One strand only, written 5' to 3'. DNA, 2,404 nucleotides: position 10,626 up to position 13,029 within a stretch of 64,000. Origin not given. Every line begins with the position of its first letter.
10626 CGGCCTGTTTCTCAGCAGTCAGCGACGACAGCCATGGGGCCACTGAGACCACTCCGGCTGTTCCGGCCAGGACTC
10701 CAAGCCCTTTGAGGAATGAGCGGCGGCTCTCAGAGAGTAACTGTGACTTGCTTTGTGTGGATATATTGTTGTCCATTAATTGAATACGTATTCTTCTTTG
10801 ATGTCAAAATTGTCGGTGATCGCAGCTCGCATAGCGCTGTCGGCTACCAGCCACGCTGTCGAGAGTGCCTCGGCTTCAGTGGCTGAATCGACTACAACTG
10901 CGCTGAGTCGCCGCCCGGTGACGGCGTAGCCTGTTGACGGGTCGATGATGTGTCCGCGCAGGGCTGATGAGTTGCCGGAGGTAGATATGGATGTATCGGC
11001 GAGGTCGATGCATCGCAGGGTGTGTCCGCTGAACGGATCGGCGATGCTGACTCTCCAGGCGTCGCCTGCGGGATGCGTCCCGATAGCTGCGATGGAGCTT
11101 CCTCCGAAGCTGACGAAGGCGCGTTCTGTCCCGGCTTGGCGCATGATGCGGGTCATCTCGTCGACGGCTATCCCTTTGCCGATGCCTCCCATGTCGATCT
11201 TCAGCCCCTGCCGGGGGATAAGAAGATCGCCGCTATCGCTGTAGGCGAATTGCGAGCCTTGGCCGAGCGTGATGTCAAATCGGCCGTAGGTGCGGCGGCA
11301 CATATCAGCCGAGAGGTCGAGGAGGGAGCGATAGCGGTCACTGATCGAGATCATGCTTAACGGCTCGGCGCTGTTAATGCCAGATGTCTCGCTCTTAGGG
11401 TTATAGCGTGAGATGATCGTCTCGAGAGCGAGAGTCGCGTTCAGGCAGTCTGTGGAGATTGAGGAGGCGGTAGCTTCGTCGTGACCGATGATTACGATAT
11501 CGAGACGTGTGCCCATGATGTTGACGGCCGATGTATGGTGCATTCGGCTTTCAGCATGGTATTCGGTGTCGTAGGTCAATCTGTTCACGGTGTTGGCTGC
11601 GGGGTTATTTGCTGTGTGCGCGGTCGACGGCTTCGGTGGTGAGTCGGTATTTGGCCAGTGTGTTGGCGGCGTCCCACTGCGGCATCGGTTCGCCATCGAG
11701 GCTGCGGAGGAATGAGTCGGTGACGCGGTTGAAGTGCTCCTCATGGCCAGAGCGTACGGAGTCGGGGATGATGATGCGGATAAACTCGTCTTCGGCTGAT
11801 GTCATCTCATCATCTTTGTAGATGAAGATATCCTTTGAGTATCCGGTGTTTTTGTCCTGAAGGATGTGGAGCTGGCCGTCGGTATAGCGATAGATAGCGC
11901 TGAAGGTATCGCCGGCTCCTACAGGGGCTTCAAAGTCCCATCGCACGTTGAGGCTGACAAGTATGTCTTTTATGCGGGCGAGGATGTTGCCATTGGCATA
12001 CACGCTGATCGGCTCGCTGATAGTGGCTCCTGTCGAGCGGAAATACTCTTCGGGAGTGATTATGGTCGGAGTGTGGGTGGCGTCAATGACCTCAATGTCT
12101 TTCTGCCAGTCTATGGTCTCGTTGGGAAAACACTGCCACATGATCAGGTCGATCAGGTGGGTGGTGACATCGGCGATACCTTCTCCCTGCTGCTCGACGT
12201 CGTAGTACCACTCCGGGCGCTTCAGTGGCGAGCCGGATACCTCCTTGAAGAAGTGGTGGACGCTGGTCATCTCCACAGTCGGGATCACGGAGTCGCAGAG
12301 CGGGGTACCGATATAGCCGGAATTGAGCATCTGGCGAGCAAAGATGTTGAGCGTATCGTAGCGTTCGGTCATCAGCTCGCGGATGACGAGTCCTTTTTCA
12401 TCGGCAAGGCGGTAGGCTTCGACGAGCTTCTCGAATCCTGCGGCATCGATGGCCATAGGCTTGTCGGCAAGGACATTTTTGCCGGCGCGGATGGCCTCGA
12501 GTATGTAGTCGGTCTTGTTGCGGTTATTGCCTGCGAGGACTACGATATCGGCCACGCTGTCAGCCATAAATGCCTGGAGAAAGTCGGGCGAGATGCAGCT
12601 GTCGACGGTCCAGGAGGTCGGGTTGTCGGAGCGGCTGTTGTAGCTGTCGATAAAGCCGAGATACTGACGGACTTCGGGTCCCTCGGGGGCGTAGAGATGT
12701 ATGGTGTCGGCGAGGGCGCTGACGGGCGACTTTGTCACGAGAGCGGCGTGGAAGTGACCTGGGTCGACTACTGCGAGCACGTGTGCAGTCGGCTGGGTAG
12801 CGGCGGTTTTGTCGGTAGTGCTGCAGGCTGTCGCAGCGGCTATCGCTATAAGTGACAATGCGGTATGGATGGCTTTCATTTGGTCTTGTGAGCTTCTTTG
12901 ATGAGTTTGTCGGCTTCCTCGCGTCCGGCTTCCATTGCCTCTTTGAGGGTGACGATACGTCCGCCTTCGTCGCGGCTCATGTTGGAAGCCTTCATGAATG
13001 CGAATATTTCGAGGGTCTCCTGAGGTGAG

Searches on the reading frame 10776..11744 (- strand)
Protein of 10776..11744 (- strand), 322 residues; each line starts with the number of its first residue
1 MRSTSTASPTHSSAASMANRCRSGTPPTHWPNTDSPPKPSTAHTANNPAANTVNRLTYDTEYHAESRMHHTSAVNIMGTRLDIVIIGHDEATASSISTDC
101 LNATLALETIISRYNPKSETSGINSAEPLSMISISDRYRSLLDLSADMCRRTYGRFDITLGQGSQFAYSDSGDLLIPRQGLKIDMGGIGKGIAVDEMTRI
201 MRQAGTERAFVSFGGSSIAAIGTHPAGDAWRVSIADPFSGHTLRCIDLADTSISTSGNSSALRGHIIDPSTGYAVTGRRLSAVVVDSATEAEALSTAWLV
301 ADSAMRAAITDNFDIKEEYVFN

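Call 84: search_protein_families(library=pfam, max_evalue=0.00001, proteins=[window:10776-11744:-])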
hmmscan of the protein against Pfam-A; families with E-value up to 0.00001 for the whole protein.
window:10776-11744:- (322 aa): 1 family
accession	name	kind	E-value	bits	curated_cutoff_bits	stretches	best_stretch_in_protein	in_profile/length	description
PF02424.20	ApbE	-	3e-42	145.4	25.6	1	77-308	1-253/266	ApbE family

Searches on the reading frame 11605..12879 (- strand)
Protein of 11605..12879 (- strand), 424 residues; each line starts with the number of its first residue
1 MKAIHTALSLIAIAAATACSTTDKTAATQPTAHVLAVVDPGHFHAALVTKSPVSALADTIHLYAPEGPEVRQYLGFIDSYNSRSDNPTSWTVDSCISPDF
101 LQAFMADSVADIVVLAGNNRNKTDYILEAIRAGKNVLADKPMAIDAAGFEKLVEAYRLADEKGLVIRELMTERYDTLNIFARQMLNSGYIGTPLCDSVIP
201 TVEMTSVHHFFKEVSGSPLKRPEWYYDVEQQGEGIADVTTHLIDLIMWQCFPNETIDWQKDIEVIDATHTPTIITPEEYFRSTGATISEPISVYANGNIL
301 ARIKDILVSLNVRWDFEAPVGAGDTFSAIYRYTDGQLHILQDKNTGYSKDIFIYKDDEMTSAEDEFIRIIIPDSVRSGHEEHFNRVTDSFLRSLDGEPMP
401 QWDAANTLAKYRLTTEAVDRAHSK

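Call 84: search_protein_families(library=pfam, max_evalue=0.00001, proteins=[window:11605-12879:-])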
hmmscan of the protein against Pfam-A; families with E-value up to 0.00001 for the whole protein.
window:11605-12879:- (424 aa): 2 families
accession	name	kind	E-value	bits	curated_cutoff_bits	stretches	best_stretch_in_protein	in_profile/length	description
PF16490.10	Oxidoreduct_C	-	4e-70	237.1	27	2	200-360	23-193/278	Putative oxidoreductase C terminal domain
PF01408.29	GFO_IDH_MocA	-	1.8e-08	35.5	24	1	72-157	27-110/120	Oxidoreductase family, NAD-binding Rossmann fold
